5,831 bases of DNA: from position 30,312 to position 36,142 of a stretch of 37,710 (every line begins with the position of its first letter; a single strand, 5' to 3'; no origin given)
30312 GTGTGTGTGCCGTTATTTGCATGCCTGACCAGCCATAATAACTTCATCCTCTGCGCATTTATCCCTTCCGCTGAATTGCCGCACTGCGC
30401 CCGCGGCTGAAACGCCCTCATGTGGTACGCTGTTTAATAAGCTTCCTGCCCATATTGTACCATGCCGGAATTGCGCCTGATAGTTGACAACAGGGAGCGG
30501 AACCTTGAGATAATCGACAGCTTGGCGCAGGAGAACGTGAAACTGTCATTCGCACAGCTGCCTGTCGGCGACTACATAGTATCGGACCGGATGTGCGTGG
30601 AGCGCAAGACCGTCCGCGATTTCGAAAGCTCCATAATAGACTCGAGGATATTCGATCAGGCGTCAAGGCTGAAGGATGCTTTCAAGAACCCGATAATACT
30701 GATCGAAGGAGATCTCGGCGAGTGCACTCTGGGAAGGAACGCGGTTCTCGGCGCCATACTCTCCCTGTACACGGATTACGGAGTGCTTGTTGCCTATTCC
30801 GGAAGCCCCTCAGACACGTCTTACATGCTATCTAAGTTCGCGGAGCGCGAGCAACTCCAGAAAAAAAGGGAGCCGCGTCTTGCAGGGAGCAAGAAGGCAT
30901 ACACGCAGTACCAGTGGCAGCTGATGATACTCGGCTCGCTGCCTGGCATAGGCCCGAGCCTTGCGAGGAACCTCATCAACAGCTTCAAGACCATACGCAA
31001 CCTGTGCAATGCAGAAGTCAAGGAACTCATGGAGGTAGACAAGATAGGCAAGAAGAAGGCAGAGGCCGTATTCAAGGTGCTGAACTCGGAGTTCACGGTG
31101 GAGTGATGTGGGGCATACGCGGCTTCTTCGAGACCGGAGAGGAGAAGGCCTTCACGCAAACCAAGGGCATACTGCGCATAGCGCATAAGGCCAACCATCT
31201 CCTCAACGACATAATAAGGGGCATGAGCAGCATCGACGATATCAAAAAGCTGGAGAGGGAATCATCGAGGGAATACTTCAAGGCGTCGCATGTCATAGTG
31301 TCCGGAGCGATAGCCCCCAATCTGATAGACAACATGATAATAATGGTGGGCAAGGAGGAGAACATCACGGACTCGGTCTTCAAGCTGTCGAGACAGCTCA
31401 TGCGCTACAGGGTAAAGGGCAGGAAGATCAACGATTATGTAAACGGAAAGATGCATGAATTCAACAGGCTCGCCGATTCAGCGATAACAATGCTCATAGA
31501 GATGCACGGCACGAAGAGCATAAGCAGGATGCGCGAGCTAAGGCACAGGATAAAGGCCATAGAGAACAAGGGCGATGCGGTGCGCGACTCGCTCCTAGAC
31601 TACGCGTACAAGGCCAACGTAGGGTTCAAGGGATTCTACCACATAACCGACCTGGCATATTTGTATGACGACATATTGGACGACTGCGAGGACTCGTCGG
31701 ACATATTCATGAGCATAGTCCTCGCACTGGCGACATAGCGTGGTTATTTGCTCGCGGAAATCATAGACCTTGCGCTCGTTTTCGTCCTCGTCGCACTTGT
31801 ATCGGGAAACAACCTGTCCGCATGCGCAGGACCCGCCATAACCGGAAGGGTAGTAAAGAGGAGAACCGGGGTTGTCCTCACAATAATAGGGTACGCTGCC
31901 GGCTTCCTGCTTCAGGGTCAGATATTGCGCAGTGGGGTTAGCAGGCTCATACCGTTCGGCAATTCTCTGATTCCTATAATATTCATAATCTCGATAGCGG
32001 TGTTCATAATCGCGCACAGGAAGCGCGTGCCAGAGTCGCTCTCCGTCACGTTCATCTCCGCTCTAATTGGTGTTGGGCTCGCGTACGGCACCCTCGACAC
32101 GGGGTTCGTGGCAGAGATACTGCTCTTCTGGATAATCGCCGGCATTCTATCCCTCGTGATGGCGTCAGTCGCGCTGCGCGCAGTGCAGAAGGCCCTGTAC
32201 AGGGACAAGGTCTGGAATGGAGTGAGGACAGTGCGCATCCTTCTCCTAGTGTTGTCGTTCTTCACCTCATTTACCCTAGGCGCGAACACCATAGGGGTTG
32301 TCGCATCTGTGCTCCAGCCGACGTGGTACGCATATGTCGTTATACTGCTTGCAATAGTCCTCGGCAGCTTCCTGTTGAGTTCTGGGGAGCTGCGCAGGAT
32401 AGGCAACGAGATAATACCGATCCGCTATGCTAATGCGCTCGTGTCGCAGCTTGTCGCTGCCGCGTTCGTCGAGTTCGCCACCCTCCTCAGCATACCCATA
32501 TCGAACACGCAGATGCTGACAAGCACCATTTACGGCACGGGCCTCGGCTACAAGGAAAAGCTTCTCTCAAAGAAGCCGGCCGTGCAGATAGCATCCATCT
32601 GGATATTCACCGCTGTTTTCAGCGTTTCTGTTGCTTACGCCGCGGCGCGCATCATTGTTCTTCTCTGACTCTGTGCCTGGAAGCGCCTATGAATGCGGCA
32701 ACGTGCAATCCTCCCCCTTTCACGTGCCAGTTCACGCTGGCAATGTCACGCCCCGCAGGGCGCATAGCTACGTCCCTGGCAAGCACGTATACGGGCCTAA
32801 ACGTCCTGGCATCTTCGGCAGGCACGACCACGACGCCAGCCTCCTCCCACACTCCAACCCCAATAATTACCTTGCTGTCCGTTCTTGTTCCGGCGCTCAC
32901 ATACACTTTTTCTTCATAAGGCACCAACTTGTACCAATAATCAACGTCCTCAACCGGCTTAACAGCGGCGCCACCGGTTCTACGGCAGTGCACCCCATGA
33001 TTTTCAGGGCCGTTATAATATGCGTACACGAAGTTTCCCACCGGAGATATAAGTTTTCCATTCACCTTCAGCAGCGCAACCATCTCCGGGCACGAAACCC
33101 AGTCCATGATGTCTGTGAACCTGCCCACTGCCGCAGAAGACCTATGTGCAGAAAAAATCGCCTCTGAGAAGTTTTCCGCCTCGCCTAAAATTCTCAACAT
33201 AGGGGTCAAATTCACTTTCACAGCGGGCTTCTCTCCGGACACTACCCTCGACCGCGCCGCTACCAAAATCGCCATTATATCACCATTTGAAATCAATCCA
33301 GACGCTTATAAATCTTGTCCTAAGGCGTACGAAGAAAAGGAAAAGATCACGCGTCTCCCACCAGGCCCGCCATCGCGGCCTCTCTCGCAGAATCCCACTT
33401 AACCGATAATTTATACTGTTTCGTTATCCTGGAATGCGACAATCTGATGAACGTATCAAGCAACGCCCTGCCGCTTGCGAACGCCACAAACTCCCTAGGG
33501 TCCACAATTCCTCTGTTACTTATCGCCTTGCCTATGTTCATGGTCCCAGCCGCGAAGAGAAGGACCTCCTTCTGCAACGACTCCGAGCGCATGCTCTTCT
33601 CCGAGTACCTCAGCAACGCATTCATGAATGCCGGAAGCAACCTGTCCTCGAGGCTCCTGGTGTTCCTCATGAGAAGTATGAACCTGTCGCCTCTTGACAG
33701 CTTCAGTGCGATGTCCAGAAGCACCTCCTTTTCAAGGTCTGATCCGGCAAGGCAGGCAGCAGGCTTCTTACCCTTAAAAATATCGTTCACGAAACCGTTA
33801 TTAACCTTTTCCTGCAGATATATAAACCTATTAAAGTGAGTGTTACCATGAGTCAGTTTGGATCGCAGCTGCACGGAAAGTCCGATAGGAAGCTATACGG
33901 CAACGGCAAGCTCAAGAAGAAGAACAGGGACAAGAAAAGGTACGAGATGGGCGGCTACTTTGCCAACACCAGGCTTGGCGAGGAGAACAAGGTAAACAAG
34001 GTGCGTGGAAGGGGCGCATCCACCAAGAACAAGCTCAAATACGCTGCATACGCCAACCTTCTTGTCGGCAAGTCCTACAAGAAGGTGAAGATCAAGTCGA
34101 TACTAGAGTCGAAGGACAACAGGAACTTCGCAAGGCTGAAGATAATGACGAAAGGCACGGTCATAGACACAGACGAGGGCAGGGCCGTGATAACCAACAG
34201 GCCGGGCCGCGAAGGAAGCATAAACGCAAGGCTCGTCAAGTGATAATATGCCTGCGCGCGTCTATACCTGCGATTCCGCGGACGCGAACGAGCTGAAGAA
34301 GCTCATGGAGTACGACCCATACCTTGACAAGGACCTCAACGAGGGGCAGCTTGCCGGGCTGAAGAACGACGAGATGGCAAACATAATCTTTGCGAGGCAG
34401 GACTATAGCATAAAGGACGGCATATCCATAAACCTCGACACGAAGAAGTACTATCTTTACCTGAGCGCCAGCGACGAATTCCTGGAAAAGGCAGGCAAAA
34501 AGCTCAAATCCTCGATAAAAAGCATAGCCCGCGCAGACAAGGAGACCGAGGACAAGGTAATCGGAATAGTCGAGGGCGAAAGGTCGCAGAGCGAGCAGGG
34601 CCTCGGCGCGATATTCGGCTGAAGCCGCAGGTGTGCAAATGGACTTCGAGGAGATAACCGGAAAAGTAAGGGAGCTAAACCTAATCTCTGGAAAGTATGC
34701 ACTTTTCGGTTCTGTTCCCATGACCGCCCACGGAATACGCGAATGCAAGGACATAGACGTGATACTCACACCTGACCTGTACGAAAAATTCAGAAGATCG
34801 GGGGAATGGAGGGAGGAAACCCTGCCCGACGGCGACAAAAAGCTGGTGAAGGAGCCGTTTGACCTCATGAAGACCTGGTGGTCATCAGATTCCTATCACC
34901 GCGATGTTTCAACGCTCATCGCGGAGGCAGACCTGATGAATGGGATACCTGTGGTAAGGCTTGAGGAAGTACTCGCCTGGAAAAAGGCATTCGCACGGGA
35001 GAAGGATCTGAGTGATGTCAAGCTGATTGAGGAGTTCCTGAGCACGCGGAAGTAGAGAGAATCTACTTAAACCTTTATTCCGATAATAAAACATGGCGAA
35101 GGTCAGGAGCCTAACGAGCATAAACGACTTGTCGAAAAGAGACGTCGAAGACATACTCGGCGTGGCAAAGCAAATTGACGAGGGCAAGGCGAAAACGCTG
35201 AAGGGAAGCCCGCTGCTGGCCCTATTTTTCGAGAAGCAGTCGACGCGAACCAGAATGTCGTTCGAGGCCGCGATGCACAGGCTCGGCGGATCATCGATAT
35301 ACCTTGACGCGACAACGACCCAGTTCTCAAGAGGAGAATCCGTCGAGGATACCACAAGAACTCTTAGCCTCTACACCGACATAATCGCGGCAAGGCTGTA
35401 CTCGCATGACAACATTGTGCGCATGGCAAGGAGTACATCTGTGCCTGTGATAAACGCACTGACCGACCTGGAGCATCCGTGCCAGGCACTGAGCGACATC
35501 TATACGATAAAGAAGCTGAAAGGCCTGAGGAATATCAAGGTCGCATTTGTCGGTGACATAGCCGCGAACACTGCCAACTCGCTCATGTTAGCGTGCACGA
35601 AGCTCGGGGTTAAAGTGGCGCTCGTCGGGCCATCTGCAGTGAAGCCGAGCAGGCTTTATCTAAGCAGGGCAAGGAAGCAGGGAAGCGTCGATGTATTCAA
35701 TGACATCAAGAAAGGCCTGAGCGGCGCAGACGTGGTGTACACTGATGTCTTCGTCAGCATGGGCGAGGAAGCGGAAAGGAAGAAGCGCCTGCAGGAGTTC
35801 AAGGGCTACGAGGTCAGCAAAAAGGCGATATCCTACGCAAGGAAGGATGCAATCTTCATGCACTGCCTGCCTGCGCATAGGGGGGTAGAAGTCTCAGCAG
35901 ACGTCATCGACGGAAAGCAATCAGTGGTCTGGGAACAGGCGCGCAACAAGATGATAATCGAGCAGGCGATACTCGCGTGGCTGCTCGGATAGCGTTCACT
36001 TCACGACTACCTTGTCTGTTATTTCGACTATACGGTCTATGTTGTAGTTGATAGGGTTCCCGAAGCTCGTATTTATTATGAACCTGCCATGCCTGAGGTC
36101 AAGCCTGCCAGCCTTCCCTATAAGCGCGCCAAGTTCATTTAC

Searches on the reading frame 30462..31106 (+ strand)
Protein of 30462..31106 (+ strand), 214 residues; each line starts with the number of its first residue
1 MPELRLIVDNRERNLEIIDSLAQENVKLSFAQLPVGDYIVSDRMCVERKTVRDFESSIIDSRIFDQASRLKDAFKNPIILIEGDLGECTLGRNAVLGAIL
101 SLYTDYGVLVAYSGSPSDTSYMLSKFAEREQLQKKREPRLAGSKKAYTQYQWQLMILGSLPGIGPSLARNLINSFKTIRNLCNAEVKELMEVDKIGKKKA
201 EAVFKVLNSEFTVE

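Call 9: search_protein_families(library=pfam, proteins=[window:30462-31106:+], max_evalue=0.001)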
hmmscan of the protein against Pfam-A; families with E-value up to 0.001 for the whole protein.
window:30462-31106:+ (214 aa): 5 families
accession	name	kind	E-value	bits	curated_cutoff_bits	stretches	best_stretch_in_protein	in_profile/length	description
PF02732.21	ERCC4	-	7.3e-30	104.1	24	1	8-126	1-140/140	ERCC4 domain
PF14520.12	HHH_5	-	1e-11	45.6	27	1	157-203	4-51/57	Helix-hairpin-helix domain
PF12826.13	HHH_2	-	5.9e-10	39.6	27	1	159-207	7-55/64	Helix-hairpin-helix motif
PF00633.29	HHH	-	4.4e-06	26.7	24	0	182-205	6-29/30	Helix-hairpin-helix motif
PF12836.13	HHH_3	-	0.00032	21.2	27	0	157-202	16-59/65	Helix-hairpin-helix motif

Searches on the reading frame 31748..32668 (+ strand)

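Call 9: search_protein_families(library=pfam, proteins=[window:31748-32668:+], max_evalue=0.001)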
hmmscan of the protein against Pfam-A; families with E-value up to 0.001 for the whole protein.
window:31748-32668:+ (306 aa): 1 family
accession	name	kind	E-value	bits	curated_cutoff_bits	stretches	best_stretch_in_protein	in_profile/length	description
PF01384.25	PHO4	-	2.9e-26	92.7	33.7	1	21-295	4-349/350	Phosphate transporter family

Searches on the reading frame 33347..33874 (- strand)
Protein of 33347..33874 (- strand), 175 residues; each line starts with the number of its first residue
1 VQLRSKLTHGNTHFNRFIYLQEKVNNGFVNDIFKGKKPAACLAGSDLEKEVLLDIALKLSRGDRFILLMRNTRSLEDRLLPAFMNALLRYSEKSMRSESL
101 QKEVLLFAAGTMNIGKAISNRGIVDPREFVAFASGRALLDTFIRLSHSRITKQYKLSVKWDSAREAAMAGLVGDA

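Call 9: search_protein_families(library=pfam, proteins=[window:33347-33874:-], max_evalue=0.001)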
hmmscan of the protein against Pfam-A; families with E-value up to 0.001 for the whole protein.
window:33347-33874:- (175 aa): 1 family
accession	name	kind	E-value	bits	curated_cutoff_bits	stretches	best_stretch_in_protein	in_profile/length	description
PF08617.15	CGI-121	-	1.9e-05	25.2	25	1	78-126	36-84/159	Kinase binding protein CGI-121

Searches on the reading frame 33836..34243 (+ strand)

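Call 9: search_protein_families(library=pfam, proteins=[window:33836-34243:+], max_evalue=0.001)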
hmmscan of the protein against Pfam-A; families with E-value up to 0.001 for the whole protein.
window:33836-34243:+ (135 aa): 1 family
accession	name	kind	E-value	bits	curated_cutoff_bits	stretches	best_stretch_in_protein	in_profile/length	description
PF01201.27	Ribosomal_S8e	-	3.3e-24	86.1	30.2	1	14-134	3-133/133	Ribosomal protein S8e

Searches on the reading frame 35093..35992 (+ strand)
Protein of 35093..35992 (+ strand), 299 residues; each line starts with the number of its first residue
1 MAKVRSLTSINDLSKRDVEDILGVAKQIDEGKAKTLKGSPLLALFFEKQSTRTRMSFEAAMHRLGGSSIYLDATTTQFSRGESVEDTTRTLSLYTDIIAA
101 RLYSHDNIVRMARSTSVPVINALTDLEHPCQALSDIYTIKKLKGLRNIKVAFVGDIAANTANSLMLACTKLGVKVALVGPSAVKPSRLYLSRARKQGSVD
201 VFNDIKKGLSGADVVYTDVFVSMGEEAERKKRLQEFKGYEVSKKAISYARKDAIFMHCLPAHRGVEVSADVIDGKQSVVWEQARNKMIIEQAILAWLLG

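Call 9: search_protein_families(library=pfam, proteins=[window:35093-35992:+], max_evalue=0.001)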
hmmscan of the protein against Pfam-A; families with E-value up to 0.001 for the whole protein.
window:35093-35992:+ (299 aa): 2 families
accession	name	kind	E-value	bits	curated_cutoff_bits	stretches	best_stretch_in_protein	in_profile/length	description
PF00185.30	OTCace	-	4.2e-52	176.8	29.4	1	147-297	2-157/157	Aspartate/ornithine carbamoyltransferase, Asp/Orn binding domain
PF02729.26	OTCace_N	-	2.9e-44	151.2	29.9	1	5-140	1-147/148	Aspartate/ornithine carbamoyltransferase, carbamoyl-P binding domain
